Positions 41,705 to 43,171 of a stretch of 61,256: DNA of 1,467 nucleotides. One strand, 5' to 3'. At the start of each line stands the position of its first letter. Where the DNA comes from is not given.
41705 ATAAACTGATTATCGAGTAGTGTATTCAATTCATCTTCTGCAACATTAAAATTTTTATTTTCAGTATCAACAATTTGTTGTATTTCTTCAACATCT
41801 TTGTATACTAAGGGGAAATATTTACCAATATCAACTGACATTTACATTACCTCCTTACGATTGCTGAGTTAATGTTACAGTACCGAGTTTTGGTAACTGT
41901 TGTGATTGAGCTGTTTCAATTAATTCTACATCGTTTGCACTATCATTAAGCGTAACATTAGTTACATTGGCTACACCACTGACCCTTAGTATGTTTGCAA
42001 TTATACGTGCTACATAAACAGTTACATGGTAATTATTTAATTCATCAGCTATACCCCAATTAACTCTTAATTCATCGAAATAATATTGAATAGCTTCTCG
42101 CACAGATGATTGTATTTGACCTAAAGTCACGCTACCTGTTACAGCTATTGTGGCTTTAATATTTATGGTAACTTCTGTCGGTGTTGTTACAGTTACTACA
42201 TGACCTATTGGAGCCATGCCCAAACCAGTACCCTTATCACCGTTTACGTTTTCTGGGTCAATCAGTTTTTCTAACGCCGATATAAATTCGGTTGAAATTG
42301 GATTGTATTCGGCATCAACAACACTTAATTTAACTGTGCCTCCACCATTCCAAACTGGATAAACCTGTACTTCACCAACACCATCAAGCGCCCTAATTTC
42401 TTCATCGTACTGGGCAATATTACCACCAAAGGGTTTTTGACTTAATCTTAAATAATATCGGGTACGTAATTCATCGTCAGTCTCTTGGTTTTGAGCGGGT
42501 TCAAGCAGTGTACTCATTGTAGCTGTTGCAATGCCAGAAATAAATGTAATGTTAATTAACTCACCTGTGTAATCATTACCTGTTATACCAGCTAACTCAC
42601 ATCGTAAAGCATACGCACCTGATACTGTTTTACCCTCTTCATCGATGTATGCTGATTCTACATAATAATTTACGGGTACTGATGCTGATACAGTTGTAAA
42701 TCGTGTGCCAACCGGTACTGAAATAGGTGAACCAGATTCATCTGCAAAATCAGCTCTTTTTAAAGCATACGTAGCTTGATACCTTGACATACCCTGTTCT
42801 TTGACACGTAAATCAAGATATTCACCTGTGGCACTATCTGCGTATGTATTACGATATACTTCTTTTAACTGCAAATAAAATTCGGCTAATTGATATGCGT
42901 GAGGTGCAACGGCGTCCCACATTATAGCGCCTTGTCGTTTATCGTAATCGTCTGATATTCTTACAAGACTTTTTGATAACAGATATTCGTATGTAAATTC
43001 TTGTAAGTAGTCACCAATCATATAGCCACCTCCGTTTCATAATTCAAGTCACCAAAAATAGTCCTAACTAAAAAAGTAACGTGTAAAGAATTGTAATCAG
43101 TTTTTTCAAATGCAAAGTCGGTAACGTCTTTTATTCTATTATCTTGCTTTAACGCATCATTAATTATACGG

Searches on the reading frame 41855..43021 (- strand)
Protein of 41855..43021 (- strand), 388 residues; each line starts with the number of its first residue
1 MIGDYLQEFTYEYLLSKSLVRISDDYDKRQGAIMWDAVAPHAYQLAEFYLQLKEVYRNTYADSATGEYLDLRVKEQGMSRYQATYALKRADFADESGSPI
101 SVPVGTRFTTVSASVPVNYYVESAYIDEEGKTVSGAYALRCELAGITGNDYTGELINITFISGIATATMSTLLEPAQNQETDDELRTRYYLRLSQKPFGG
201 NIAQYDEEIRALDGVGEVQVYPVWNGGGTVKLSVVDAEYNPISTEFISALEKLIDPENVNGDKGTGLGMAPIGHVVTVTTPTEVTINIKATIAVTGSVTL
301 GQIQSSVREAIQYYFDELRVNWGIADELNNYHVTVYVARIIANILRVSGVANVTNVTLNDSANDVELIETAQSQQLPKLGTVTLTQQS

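Call 53: search_protein_families(library=phrogs, max_evalue=0.00001, proteins=[window:41855-43021:-])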
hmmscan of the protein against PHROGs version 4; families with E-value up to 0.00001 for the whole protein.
window:41855-43021:- (388 aa): 3 families
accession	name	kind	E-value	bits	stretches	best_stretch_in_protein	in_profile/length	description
phrog_6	-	tail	3.8e-55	188.6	1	10-385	71-404/548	baseplate wedge subunit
phrog_1608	-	tail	2.3e-34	119.5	1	177-384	5-188/192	tail protein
phrog_12386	-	unknown function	4.1e-14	53.8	1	9-77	4-72/72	-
